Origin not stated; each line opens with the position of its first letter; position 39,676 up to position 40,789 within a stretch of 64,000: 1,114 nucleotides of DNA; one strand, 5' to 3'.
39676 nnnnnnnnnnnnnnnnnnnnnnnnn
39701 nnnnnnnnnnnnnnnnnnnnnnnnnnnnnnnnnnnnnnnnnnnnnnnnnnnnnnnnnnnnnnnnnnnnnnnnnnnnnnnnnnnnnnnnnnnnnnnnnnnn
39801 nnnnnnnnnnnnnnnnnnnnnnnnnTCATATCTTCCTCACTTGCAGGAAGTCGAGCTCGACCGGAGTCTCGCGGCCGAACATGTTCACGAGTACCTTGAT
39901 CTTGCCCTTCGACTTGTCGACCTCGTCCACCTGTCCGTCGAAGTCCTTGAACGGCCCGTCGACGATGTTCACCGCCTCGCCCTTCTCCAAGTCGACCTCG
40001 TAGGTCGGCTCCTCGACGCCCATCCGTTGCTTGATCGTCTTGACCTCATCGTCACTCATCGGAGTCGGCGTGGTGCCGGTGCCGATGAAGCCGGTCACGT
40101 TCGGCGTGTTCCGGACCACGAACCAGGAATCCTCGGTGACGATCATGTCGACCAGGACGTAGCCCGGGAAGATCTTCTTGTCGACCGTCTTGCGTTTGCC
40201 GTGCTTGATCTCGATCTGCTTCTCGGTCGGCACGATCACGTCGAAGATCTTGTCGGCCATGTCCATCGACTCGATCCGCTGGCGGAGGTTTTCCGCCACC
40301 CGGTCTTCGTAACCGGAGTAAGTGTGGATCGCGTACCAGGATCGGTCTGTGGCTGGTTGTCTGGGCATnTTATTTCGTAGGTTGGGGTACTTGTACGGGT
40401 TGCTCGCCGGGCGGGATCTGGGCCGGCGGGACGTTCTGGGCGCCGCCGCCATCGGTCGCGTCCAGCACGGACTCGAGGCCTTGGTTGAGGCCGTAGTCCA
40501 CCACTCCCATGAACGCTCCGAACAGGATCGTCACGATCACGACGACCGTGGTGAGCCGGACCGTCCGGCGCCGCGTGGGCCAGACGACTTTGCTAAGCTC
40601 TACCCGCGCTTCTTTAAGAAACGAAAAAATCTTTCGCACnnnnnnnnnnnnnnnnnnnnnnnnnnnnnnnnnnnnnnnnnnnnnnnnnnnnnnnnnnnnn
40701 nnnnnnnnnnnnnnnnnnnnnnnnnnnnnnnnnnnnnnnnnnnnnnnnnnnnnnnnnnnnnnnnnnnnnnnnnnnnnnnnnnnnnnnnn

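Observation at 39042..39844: Three small, translationally coupled ORFs inserted between nusG and rplK, flanked by a duplicated 19-bp nusG-end/RBS/ATG repeat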

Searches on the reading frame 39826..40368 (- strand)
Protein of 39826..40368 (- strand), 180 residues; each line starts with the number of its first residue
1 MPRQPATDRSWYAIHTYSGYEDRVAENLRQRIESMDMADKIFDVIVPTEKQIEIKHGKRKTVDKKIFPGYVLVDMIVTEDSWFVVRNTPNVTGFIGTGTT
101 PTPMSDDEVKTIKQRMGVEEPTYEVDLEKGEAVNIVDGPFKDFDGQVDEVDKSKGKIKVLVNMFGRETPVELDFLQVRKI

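Call 6: search_protein_families(library=pfam, proteins=[window:39826-40368:-], max_evalue=1)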
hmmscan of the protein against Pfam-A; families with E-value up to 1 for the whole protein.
window:39826-40368:- (180 aa): 5 families
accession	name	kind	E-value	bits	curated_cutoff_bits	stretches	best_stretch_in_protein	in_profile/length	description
PF02357.24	NusG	-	2.5e-30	105.2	22.2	1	10-112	2-92/93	Transcription termination factor nusG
PF00467.35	KOW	-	0.0016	18.7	22.3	1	129-158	1-30/32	KOW motif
PF23284.2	KOW2_Spt5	-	0.033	14.5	28.9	1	129-179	1-49/50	Transcription elongation factor SPT5, second KOW domain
PF05015.19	HigB-like_toxin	-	0.11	13.5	27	1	16-61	17-62/91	RelE-like toxin of type II toxin-antitoxin system HigB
PF23291.1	KOW4_SPT5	-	0.24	11.8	27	1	127-150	9-32/55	Transcription elongation factor SPT5, fourth KOW domain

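Call 9: find_related_loci(query=window:39826-40368:-, collection=genome_contigs, flank=4000)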
Query window:39826-40368:- (180 aa) in genome_contigs; peptide patterns used: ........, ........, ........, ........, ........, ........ (x = any residue, [..] = any of these).
599 stretches matched a pattern (row limit reached: there are more); 534 encode a relative of the query (tblastn E <= 1e-3); the best 80 are kept; 80 distinct loci.
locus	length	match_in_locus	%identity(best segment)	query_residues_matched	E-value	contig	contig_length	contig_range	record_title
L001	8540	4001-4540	93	1-180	6e-114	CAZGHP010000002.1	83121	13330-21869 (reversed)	MAG TPA_asm: uncultured Candidatus Saccharibacteria bacterium isolate SRP136066_co1_225 genome assembly, contig: NODE_15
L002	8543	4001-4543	94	1-180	9e-113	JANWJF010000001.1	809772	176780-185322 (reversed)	MAG: Candidatus Saccharimonadia bacterium isolate CRAIB_MAG60 c_000000093432, whole genome shotgun sequence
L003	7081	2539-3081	89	1-180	9e-109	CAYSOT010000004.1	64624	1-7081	MAG TPA_asm: uncultured Candidatus Saccharibacteria bacterium isolate SRP278252_co2_125 genome assembly, contig: NODE_70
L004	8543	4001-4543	89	1-180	9e-107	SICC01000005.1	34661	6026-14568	MAG: Patescibacteria group bacterium isolate Baikal-deep-G193 BACOMB-C5365, whole genome shotgun sequence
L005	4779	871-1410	72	1-180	4e-91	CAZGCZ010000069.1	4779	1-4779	MAG TPA_asm: uncultured Candidatus Saccharibacteria bacterium isolate binchicken_co84_502 genome assembly, contig: k141_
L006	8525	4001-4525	74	6-180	2e-90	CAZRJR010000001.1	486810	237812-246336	MAG TPA_asm: uncultured Candidatus Saccharibacteria bacterium isolate SRP173033_co2_82 genome assembly, contig: NODE_2_l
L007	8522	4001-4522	76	7-180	1e-89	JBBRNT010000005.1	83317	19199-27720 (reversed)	MAG: Candidatus Saccharimonadia bacterium isolate La1_metabat2.191 LA1C_B2.191_k141_222302L_83317_cov_15.9877, whole gen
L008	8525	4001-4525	73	6-180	9e-90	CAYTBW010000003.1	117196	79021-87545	MAG TPA_asm: uncultured Candidatus Saccharibacteria bacterium isolate SRP285395_co2_395 genome assembly, contig: NODE_17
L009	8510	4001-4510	74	11-180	3e-88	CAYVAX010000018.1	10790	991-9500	MAG TPA_asm: uncultured Candidatus Saccharibacteria bacterium isolate binchicken_co17_257 genome assembly, contig: NODE_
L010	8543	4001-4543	70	1-180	9e-88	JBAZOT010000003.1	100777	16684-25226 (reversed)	MAG: Patescibacteria group bacterium isolate SO_2017_SWC_12 scaffold_241_c1_LP-4_2017, whole genome shotgun sequence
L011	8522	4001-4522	73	7-180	9e-88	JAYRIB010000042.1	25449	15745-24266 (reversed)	MAG: Candidatus Saccharimonadia bacterium isolate SZ_szas25bin.42 k141_837414, whole genome shotgun sequence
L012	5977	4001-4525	74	6-180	3e-87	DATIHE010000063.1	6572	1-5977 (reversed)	MAG TPA_asm: Candidatus Nanoarchaeia archaeon isolate SMAG_U15630 k141_833581, whole genome shotgun sequence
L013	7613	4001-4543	69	1-180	4e-87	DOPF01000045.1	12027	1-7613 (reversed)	MAG TPA_asm: Patescibacteria group bacterium isolate UBA10001 contig_145614, whole genome shotgun sequence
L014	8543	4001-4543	70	1-180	5e-87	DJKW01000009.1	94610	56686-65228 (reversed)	MAG TPA_asm: Patescibacteria group bacterium UBA6532 UBA6532_contig_2185, whole genome shotgun sequence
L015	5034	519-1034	73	9-180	7e-87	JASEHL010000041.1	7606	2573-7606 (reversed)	MAG: Patescibacteria group bacterium isolate Yes70-22 NODE_41_length_7606_cov_12.723215, whole genome shotgun sequence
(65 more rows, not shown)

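Call 17: find_related_loci(query=window:39826-40368:-, collection=metagenome_contigs, flank=3000)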
Query window:39826-40368:- (180 aa) in metagenome_contigs; peptide patterns used: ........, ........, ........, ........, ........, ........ (x = any residue, [..] = any of these).
600 stretches matched a pattern (row limit reached: there are more); 513 encode a relative of the query (tblastn E <= 1e-3); the best 80 are kept; 80 distinct loci.
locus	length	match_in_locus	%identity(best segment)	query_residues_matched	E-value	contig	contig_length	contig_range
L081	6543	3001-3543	89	1-180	2e-108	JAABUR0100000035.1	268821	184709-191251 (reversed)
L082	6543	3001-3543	88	1-180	2e-107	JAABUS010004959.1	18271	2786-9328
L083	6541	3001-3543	69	1-180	1e-87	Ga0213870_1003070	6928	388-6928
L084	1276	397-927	72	4-180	5e-94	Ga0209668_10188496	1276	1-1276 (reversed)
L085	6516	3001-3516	73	9-180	2e-87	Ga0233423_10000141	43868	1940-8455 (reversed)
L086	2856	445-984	67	1-180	1e-88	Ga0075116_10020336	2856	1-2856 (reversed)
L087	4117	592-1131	67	1-180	2e-87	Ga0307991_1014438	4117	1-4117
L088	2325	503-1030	72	3-177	6e-90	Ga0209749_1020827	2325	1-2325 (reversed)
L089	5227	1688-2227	68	1-180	9e-87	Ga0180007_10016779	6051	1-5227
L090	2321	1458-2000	67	1-180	1e-89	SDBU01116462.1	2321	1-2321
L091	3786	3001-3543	68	1-180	1e-86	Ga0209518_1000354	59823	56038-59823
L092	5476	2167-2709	70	1-180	2e-86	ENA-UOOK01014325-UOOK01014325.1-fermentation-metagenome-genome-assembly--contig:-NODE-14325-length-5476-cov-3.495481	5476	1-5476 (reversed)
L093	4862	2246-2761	71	9-180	7e-86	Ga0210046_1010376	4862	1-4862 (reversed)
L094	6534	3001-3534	69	3-180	4e-86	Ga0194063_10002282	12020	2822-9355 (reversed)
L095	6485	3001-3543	69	1-180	3e-86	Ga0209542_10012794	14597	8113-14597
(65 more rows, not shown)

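Call 23: find_encoding_contigs(protein=window:39826-40368:-, flank=2500, max_places=10)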
Protein window:39826-40368:- (180 aa): 1 contig read that carries it; 1 place shown.
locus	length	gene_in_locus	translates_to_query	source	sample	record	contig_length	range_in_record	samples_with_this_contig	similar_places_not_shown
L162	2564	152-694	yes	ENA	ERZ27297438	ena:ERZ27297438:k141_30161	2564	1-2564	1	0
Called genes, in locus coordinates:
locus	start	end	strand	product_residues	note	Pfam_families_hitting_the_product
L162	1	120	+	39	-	?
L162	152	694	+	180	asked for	PF02357:NusG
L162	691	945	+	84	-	-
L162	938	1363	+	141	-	PF03946:Ribosomal_L11_N, PF00298:Ribosomal_L11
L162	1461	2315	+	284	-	PF00687:Ribosomal_L1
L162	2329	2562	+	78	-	?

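Call 64: list_cluster_members(proteins=[window:39826-40368:-, window:38611-39036:-])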
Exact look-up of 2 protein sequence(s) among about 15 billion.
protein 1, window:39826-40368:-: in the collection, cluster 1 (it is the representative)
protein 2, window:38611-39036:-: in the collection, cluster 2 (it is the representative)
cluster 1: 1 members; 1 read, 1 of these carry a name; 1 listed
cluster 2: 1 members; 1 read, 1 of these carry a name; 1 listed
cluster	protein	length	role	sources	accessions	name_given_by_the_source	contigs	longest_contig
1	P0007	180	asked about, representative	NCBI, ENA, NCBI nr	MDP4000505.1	MAG: transcription termination/antitermination protein NusG [bacterium] | transcription termination/antitermination protein NusG [bacterium]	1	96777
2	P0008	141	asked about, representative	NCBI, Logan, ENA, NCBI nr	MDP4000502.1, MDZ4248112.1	MAG: 50S ribosomal protein L11 [bacterium] | 50S ribosomal protein L11 [bacterium]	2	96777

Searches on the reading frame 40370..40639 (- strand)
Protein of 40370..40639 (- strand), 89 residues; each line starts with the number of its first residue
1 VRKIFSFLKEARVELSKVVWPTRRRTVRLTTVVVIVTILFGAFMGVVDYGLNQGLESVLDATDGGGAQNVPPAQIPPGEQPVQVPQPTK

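Call 6: search_protein_families(library=pfam, proteins=[window:40370-40639:-], max_evalue=1)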
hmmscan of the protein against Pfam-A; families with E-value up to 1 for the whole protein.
window:40370-40639:- (89 aa): 1 family
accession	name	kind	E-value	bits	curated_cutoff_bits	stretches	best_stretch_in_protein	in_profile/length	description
PF00584.25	SecE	-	3e-18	65.9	22.7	1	6-58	2-54/55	SecE/Sec61-gamma subunits of protein translocation complex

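Call 56: find_encoding_contigs(protein=window:40370-40639:-, flank=2500, max_places=10)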
Protein window:40370-40639:- (89 aa): 1 contig read that carries it; 1 place shown.
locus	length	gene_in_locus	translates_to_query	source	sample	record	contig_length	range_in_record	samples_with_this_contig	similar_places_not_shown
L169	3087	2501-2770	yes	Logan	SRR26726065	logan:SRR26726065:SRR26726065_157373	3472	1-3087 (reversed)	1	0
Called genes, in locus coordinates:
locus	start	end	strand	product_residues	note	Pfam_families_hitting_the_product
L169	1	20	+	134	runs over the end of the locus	?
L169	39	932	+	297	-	PF01565:FAD_binding_4, PF02873:MurB_C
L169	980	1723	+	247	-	-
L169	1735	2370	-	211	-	PF01872:RibD_C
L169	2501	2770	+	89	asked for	PF00584:SecE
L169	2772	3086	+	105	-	?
